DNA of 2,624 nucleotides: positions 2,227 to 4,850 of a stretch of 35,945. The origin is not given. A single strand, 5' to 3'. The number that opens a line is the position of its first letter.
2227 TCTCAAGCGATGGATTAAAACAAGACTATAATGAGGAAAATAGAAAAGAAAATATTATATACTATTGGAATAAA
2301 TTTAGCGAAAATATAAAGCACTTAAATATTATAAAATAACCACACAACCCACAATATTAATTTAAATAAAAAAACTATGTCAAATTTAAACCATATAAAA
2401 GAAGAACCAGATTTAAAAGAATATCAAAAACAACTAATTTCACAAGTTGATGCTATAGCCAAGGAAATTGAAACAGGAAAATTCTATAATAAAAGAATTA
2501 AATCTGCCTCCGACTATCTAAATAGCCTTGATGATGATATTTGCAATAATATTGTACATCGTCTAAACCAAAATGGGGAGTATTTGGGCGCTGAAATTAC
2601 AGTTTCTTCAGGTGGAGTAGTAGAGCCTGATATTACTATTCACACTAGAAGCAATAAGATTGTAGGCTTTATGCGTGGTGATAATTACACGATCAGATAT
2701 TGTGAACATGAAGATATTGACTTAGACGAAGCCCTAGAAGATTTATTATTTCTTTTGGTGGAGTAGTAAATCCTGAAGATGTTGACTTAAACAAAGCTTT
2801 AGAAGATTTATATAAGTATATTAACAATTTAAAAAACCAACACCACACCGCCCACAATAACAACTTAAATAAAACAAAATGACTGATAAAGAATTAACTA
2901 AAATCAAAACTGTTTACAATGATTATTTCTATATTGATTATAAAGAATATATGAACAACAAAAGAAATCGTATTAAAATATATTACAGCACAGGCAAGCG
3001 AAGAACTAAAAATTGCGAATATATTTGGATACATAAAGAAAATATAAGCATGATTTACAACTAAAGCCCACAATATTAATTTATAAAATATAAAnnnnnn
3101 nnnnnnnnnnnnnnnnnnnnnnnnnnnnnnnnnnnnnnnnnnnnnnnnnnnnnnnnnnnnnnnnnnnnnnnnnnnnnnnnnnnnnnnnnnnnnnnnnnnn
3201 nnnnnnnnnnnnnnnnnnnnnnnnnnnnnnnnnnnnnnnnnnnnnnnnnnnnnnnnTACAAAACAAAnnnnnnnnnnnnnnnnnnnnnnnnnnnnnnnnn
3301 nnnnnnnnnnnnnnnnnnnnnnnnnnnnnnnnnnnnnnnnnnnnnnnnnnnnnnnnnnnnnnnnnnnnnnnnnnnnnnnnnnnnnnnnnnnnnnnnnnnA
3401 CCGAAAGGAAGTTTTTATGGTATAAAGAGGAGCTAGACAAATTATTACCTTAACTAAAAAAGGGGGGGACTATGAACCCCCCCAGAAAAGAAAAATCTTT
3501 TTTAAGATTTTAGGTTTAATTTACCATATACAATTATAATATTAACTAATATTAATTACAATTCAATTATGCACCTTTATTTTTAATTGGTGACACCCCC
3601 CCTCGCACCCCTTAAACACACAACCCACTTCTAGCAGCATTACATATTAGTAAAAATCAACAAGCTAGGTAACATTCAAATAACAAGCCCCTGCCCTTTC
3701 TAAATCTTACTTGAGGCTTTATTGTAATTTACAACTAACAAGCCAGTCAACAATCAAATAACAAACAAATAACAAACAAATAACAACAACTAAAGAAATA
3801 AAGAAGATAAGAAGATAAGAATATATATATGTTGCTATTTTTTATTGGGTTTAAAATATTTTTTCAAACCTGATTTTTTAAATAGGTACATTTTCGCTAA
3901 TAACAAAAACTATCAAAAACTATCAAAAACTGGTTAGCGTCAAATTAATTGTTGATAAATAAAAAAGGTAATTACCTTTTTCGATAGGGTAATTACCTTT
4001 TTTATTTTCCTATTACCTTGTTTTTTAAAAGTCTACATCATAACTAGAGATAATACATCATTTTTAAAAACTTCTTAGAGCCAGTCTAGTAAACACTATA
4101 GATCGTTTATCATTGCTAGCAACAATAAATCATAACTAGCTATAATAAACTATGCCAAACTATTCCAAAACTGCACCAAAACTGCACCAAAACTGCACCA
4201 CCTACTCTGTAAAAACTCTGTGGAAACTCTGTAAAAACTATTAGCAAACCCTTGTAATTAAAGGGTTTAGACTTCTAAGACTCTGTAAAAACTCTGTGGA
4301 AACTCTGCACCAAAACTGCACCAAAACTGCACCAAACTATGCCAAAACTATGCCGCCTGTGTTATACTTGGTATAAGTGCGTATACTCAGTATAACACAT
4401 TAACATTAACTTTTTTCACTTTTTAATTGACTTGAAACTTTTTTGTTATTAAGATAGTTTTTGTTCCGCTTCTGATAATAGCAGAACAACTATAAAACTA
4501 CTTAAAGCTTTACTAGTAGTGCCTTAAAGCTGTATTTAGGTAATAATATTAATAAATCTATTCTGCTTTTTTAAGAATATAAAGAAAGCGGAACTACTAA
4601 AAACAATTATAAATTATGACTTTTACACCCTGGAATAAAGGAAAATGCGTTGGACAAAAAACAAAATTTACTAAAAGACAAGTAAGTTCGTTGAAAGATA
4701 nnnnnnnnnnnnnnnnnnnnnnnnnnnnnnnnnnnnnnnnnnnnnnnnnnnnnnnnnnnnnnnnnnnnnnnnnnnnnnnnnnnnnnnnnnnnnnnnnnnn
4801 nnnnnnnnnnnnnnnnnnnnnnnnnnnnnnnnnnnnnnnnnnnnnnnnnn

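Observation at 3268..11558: A podovirus-like genome carries both a recombinase/excisionase-like module and a ParA-RHH partition operon, suggesting a phage-plasmid or dual lysogeny strategy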

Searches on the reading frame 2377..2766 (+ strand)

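Call 11: search_protein_families(library=phrogs, max_evalue=0.001, proteins=[window:2377-2766:+])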
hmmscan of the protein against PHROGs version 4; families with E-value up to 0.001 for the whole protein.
window:2377-2766:+ (129 aa): 0 families

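Call 63: search_protein_families(library=pfam, max_evalue=1, proteins=[window:2377-2766:+])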
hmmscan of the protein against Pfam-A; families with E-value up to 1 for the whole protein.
window:2377-2766:+ (129 aa): 2 families
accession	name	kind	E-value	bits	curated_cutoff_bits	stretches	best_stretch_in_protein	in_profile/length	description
PF22277.2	EncFtn-like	-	0.035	14.3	27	1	9-46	5-42/85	EncFtn-like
PF15868.10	MBF2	-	0.095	13.6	25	1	60-98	44-82/90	Transcription activator MBF2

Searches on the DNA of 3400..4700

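Call 17: search_rna_families(source=window, start=3400, end=4700, threshold=evalue, max_evalue=10)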
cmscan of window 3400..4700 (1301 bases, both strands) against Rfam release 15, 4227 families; matches with E-value up to 10: 22.
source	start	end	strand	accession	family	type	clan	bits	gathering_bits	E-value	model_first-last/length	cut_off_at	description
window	3411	3561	+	RF01492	rli28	Gene; sRNA;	-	27.7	45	0.38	1-186/186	no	Listeria sRNA rli28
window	4358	4399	+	RF03957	mir-5856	Gene; miRNA;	-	25.9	90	0.008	15-56/70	no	mir-5856 microRNA precursor family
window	3958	4006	+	RF03664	MIR6288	Gene; miRNA;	-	24.8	74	0.035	1-92/92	no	MIR6288 microRNA precursor family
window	3956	4008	+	RF03940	MIR9563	Gene; miRNA;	-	23.8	90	0.094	1-127/127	no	MIR9563 microRNA precursor family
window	3456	3585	-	RF04315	manA-II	Cis-reg;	-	23.8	100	0.2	1-147/147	no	manA_II ncRNA motif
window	4358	4399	-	RF03957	mir-5856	Gene; miRNA;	-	23.6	90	0.037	15-56/70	no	mir-5856 microRNA precursor family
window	3957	4007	-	RF03940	MIR9563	Gene; miRNA;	-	21.9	90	0.29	30-98/127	no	MIR9563 microRNA precursor family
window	3958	4006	+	RF03659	MIR2871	Gene; miRNA;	-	21.2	99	0.49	1-118/118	no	MIR2871 microRNA precursor family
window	4103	4155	+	RF03272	mir-2187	Gene; miRNA;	-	20.1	67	1.7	1-62/62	no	mir-2187 microRNA precursor family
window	3956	4034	-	RF02371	PyrG_leader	Cis-reg; leader;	-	20.1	65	9.6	1-78/78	no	PyrG leader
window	3455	3522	+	RF04315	manA-II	Cis-reg;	-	19.7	100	1.5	1-147/147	no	manA_II ncRNA motif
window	3456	3502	-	RF02451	ncr1241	Gene; sRNA;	-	19.2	60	2.6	1-63/63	no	Bacillus sRNA ncr1241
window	3453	3510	-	RF02056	STnc390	Gene; sRNA;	-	18.2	50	0.73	1-60/60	no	Salmonella sRNA STnc390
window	3455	3608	-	RF01775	RsaOG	Gene; sRNA;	-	17.9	50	7.8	1-147/147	no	RNA S.aureus Orsay G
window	4066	4158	-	RF00077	SraB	Gene; sRNA;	-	17.7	130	1.1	1-169/169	no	SraB RNA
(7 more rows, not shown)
